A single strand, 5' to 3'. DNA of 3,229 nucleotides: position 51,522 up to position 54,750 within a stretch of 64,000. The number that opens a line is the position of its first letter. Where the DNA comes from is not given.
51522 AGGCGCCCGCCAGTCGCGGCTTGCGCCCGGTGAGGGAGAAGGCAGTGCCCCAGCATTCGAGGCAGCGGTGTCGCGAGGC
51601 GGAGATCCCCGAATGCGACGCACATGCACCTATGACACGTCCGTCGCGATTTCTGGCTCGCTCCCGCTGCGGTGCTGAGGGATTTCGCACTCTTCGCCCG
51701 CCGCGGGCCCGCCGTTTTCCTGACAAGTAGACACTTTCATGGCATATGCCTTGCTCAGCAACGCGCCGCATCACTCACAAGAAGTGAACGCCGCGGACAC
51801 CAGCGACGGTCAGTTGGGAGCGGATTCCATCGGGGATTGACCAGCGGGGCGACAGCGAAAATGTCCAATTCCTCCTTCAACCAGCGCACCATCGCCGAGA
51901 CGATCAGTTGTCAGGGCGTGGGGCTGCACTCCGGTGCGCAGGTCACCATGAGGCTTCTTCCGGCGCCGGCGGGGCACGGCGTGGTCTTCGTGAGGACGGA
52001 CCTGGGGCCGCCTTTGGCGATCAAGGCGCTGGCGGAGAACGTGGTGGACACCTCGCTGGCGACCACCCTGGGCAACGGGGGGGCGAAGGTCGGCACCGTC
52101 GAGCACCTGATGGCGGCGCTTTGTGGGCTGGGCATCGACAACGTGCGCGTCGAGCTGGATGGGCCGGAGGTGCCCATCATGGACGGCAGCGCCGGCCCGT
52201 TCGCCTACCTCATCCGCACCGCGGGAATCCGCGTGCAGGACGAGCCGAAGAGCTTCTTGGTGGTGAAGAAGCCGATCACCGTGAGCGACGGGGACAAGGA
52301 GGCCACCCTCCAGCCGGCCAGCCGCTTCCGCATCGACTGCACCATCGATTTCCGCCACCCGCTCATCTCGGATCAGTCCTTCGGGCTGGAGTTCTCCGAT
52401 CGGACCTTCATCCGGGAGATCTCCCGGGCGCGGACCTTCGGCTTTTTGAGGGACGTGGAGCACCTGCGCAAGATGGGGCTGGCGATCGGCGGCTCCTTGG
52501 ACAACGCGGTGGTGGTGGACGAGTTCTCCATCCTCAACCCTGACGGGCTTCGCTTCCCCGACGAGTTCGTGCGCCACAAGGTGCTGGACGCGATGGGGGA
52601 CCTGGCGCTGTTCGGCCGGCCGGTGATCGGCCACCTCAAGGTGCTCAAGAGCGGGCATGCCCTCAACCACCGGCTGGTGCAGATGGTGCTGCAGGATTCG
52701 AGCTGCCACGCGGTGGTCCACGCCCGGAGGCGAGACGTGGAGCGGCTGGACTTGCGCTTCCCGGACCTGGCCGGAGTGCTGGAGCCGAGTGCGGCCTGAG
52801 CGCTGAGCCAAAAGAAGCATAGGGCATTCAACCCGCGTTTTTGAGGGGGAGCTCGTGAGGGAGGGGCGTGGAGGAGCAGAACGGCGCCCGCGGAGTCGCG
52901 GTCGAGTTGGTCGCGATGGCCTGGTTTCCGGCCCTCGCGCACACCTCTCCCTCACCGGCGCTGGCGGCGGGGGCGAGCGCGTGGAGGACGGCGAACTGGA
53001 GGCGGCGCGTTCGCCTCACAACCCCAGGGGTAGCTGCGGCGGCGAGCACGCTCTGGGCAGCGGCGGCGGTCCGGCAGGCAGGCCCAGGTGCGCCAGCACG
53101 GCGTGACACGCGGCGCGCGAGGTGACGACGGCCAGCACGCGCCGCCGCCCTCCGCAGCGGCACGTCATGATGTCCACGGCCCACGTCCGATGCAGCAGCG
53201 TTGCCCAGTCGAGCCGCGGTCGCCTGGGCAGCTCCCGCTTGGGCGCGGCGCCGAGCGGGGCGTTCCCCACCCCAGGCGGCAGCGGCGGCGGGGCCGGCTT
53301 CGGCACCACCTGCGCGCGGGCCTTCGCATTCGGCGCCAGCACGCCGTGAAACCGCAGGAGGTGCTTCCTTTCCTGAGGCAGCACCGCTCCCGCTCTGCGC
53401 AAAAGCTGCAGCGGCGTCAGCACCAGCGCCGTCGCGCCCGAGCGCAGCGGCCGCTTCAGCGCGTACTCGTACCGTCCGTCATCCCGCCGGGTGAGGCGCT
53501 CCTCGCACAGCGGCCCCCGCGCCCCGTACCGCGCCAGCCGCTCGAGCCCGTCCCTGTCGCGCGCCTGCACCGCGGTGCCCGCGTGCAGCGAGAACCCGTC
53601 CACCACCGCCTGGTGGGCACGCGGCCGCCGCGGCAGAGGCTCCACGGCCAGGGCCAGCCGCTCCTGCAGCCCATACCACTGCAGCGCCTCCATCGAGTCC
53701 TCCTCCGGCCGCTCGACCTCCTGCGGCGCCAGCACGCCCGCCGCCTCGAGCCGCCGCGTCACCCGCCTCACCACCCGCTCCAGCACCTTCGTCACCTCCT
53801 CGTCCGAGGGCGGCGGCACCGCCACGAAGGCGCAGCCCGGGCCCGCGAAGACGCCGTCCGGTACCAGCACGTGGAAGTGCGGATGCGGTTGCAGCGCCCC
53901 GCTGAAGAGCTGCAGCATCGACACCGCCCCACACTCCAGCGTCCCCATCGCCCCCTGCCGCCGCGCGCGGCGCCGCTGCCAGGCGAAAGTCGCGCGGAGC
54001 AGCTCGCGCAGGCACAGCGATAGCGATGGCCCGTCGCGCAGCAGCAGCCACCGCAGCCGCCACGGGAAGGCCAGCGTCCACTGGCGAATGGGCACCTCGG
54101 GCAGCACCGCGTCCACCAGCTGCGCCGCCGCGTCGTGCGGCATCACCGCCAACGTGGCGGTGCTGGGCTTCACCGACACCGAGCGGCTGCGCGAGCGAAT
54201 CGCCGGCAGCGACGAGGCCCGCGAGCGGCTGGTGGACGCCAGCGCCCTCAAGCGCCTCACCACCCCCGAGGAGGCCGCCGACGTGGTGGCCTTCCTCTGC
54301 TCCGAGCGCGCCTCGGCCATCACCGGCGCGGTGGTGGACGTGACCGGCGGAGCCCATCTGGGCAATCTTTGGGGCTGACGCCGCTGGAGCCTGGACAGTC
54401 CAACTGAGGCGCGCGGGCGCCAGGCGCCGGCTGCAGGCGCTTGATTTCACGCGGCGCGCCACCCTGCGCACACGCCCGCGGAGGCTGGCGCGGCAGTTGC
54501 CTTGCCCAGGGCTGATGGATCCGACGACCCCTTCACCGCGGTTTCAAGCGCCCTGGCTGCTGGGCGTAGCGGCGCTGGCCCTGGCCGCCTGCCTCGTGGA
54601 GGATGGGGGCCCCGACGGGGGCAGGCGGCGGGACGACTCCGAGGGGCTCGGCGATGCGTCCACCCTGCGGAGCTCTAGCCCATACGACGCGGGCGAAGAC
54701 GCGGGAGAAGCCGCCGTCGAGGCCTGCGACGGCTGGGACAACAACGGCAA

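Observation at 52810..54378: IS91-family (ISCR-like) rolling-circle transposase inserted into an SDR gene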

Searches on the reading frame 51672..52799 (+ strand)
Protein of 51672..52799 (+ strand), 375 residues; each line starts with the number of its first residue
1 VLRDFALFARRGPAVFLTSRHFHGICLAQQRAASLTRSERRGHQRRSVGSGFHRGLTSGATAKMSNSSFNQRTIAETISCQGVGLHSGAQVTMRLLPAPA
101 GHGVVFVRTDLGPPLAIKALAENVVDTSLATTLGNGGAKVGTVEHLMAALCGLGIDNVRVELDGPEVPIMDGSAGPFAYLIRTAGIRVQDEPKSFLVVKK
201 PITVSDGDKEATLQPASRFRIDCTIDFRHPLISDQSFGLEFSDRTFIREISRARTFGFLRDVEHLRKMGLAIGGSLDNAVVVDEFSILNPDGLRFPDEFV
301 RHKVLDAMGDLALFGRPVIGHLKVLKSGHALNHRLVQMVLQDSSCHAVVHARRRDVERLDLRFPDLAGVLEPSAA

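Call 3: search_protein_families(library=pfam, proteins=[window:51672-52799:+], max_evalue=0.01)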
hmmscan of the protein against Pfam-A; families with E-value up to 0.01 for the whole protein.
window:51672-52799:+ (375 aa): 1 family
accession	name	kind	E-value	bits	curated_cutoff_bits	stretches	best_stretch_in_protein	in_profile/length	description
PF03331.19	LpxC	-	7.1e-111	370.4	27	1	71-340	1-267/268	UDP-3-O-acyl N-acetylglycosamine deacetylase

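Call 8: find_encoding_contigs(protein=window:51861-52799:+, flank=10000, max_places=6)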
Protein window:51861-52799:+ (312 aa): no gene with exactly this product is on record in the collection.

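Call 14: find_related_loci(query=window:51861-52799:+, collection=genome_contigs, flank=10000)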
Query window:51861-52799:+ (312 aa) in genome_contigs; peptide patterns used: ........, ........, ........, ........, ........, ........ (x = any residue, [..] = any of these).
600 stretches matched a pattern (row limit reached: there are more); 587 encode a relative of the query (tblastn E <= 1e-3); the best 80 are kept; 80 distinct loci.
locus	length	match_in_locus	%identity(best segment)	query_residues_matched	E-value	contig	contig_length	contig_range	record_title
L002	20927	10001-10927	75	4-312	4e-156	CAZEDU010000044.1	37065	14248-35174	MAG TPA_asm: uncultured Myxococcaceae bacterium isolate binchicken_co179_59 genome assembly, contig: NODE_2901_length_37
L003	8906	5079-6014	70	1-312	2e-145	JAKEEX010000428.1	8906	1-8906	MAG: Myxococcaceae bacterium isolate PMV_1_maxbin.012 PMV_1_maxbin.012.k101_696063, whole genome shotgun sequence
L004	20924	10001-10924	71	1-308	3e-144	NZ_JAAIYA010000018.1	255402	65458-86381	Pyxidicoccus caerfyrddinensis strain CA032A NODE_18_length_255402_cov_19.7918, whole genome shotgun sequence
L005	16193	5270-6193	69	1-308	5e-144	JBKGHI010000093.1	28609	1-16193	Myxococcus sp. 1LA NODE_93_length_28609_cov_52.741893, whole genome shotgun sequence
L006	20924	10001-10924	69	1-308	5e-143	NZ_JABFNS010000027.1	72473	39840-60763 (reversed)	Myxococcus xanthus strain AM003 NODE_27_length_72473_cov_37.4919, whole genome shotgun sequence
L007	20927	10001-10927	69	1-312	2e-142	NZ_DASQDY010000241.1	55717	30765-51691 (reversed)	MAG: Archangium sp. isolate SMAG_U11739 k141_508822, whole genome shotgun sequence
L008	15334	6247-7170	68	1-308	7e-140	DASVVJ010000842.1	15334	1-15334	MAG TPA_asm: Myxococcaceae bacterium isolate SMAG_U3340 k141_506770, whole genome shotgun sequence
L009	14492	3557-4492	69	1-312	2e-139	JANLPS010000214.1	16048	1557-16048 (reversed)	MAG: Archangium sp. isolate OTE_38_metabat_310 OTE_38_k141_3802509, whole genome shotgun sequence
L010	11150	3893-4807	70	1-305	7e-137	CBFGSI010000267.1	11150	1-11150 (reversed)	MAG TPA_asm: uncultured Archangiaceae bacterium isolate SRR17295755_concoct_80 genome assembly, contig: ERZ23329302.5171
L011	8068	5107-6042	65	1-312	3e-137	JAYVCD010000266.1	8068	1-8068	MAG: Archangiaceae bacterium isolate GL30_UP_concoct_163 GL30_UP_concoct_163_265, whole genome shotgun sequence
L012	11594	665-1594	67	3-312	3e-135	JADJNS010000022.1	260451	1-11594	MAG: Archangiaceae bacterium isolate EsbW_18-Q3-R4-48_MAXAC.252 tig00008575-10-2610060, whole genome shotgun sequence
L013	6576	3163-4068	68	7-308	1e-134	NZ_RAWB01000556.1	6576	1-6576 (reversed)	Corallococcus llansteffanensis strain CA051B NODE_556_6576_cov_12.7896, whole genome shotgun sequence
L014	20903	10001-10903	68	8-308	4e-134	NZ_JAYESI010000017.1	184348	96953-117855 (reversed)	Corallococcus sp. RDP092CA NODE_17_length_184348_cov_14.054462, whole genome shotgun sequence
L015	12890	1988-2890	68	8-308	3e-132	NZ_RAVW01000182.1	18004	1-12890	Corallococcus exercitus strain AB043A NODE_182_18004_cov_10.6899_ID_16737, whole genome shotgun sequence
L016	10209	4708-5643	66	1-312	1e-131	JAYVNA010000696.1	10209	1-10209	MAG: Archangium sp. isolate GL65_DN_concoct_113 GL65_DN_concoct_113_695, whole genome shotgun sequence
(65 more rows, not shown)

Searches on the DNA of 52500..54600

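Call 57: search_rna_families(source=window, start=52500, end=54600, threshold=evalue, max_evalue=1)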
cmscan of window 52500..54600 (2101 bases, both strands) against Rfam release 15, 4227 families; matches with E-value up to 1: 1.
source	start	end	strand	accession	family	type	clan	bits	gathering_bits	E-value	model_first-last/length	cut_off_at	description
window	52856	52954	+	RF03946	mir-3132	Gene; miRNA;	-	25.1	84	0.2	1-75/75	no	mir-3132 microRNA precursor family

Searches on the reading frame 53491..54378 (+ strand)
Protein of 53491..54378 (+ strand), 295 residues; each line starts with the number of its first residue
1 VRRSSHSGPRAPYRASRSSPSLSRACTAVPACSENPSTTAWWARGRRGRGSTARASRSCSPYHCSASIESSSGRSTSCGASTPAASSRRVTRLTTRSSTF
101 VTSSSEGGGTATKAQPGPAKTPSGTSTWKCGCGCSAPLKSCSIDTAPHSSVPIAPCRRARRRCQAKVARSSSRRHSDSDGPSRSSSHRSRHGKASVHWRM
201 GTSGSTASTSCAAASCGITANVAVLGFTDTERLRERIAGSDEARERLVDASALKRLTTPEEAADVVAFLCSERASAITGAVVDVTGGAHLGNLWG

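Call 3: search_protein_families(library=pfam, proteins=[window:53491-54378:+], max_evalue=0.01)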
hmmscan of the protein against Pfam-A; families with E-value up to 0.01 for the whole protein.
window:53491-54378:+ (295 aa): 1 family
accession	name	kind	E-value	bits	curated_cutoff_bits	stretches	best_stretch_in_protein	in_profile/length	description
PF13561.12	adh_short_C2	-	2.9e-14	53.7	27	1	201-289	149-236/236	Enoyl-(Acyl carrier protein) reductase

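Call 4: search_protein_families(library=ncbifam, proteins=[window:53491-54378:+], max_evalue=0.01)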
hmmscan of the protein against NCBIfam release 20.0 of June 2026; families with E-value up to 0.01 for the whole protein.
window:53491-54378:+ (295 aa): 124 families (the best 25 are shown)
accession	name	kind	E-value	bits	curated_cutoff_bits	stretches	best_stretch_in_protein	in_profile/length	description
NF053701.1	CsHdxCHCADhChcB2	equivalog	1.1e-13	51.3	350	1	206-287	163-241/245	cis-4-hydroxycyclohexanecarboxylate dehydrogenase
NF009466.0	PRK12826.1-2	subfamily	6.9e-13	48.6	222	1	199-289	158-245/248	3-oxoacyl-ACP reductase FabG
NF009464.0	PRK12824.1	subfamily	8.8e-13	48.5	269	1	205-289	162-243/245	3-oxoacyl-ACP reductase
NF005753.0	PRK07577.1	equivalog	9e-13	48.3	310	1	206-291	150-235/237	SDR family oxidoreductase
TIGR01829.1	AcAcCoA_reduct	subfamily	2.3e-12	47.1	302.1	1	200-289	155-241/242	acetoacetyl-CoA reductase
NF040605.2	mycolic_FabG1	exception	4.7e-12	46.2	420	1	201-291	145-232/233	3-oxoacyl-ACP reductase FabG1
TIGR01830.1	3oxo_ACP_reduc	equivalog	6e-12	45.8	297.75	1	200-287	153-237/239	3-oxoacyl-[acyl-carrier-protein] reductase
NF004198.0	PRK05653.1-3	equivalog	1.2e-11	44.5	296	1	204-290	165-248/248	3-oxoacyl-ACP reductase FabG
NF004197.0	PRK05653.1-1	equivalog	2.7e-11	43.6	332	1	201-288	162-246/249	3-oxoacyl-ACP reductase FabG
NF004199.0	PRK05653.1-4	equivalog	3.4e-11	43.2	301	1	201-288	161-245/247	3-oxoacyl-ACP reductase FabG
TIGR04504.1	SDR_subfam_2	subfamily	4.2e-11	43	250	1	213-287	182-257/260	mycofactocin-coupled SDR family oxidoreductase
NF005559.1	PRK07231.1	subfamily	1.1e-10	41.5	215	1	217-288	175-247/249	glucose 1-dehydrogenase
NF004818.0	PRK06172.1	equivalog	2.6e-10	40.1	336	1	204-288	166-250/253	SDR family oxidoreductase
NF005681.0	PRK07478.1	subfamily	5.6e-10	39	267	1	206-288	168-249/254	SDR family oxidoreductase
NF047420.2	EF_P_mod_YmfI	equivalog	1e-09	38.5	238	1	212-287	162-234/236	elongation factor P 5-aminopentanone reductase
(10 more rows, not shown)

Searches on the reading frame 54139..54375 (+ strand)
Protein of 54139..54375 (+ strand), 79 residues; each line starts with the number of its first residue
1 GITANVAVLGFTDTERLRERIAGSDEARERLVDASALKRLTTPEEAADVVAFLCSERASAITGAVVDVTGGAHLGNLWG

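Call 27: find_homologous_proteins(query=window:54139-54375:+)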
Query seq(79 aa) (79 aa): 9 proteins with E <= 0.001 among 26 candidates.
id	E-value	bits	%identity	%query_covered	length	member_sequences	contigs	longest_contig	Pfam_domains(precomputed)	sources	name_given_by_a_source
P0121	9.9e-39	148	99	94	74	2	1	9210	PF13561.13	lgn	-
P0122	9.7e-23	98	65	99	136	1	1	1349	PF13561.13,PF23441.1,PF00106.32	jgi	jgi:NAD(P)-dependent dehydrogenase (short-subunit alcohol dehydrogenase family)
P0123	1.5e-21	94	64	99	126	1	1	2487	PF13561.13,PF23441.1,PF00106.32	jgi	jgi:3-oxoacyl-[acyl-carrier protein] reductase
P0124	5.3e-21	92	65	99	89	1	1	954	PF13561.13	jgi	jgi:3-oxoacyl-[acyl-carrier protein] reductase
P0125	2.7e-18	83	59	99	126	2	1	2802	PF13561.13,PF00106.32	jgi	jgi:NAD(P)-dependent dehydrogenase (short-subunit alcohol dehydrogenase family)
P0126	4.0e-18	83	61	94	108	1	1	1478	PF13561.13,PF00106.32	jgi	jgi:3-oxoacyl-[acyl-carrier protein] reductase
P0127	1.3e-7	50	57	65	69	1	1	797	PF13561.13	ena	-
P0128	3.2e-6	45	51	90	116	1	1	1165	PF13561.13,PF00106.32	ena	-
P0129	2.7e-4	39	39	90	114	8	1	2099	PF13561.13,PF00106.32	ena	-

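Call 28: find_encoding_contigs(protein=P0121, flank=10000)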
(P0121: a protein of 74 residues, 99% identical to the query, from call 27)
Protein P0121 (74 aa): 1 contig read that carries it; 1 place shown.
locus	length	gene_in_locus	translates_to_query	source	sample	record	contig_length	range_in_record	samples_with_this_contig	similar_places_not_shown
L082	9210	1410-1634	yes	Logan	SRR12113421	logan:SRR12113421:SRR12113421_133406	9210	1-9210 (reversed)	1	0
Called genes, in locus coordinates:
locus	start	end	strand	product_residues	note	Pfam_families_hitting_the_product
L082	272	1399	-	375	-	PF04986:Y2_Tnp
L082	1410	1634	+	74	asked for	PF13561:adh_short_C2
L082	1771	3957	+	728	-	-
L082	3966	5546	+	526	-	PF18884:TSP3_bac (faint)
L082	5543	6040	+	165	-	-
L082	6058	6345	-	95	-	-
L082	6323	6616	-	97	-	-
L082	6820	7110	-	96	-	PF00239:Resolvase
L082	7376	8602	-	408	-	PF07719:TPR_2 (faint), PF12895:ANAPC3 (faint), PF13428:TPR_14 (faint), PF13432:TPR_16 (weak), PF14559:TPR_19 (weak)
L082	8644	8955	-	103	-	PF08482:HrpB_C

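Call 34: find_encoding_contigs(protein=P0123, flank=5000)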
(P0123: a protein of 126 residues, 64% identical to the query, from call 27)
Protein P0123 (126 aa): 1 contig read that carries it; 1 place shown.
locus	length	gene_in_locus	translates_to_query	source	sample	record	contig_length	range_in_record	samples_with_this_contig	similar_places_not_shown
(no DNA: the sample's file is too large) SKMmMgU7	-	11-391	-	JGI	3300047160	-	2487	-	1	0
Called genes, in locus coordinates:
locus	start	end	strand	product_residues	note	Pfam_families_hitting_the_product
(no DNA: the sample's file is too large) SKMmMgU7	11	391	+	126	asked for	PF00106:adh_short, PF13561:adh_short_C2, PF23441:SDR (weak)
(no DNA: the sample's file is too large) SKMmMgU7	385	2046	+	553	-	PF03321:GH3, PF23571:GH3_M, PF23572:GH3_C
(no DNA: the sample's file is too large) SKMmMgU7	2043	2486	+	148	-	?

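Call 35: find_encoding_contigs(protein=P0125, flank=5000)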
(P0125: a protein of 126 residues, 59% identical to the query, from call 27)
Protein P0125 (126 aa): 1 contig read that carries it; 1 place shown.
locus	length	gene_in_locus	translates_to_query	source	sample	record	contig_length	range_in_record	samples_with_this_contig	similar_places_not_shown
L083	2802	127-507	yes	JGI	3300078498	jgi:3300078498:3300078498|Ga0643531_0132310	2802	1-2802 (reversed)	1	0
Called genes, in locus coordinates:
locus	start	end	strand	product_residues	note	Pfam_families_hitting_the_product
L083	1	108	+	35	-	?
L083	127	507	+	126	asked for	PF00106:adh_short, PF13561:adh_short_C2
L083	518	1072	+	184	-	PF08497:Radical_SAM_N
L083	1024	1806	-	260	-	-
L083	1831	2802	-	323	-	?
